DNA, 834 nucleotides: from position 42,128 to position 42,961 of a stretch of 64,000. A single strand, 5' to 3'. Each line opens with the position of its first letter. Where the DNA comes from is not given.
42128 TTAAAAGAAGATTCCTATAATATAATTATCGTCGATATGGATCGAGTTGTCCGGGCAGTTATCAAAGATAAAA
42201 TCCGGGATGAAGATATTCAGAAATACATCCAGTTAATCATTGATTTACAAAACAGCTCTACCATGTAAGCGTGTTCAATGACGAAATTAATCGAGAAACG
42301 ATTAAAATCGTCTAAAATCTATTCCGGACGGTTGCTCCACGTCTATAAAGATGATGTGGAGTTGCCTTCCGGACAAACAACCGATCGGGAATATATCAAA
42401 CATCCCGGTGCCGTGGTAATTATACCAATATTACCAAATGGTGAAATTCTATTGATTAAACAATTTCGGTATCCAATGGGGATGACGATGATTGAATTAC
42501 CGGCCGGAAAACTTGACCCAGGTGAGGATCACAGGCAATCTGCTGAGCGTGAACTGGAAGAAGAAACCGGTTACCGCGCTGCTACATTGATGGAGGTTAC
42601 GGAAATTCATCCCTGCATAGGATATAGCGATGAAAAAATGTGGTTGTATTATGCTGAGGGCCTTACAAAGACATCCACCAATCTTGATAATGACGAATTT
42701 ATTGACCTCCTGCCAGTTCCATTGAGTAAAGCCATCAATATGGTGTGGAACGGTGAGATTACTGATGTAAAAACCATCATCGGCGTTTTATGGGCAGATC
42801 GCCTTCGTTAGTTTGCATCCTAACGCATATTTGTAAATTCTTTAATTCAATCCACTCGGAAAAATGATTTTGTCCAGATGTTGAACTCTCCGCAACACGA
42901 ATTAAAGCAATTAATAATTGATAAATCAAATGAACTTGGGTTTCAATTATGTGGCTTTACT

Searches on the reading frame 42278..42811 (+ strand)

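Call 32: search_protein_families(library=pfam, proteins=[window:42278-42811:+], max_evalue=0.001)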
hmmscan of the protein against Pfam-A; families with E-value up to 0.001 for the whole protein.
window:42278-42811:+ (177 aa): 1 family
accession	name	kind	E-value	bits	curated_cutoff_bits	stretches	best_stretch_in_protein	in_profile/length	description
PF00293.34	NUDIX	-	4.4e-16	59.5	21.1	1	42-147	2-113/134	NUDIX domain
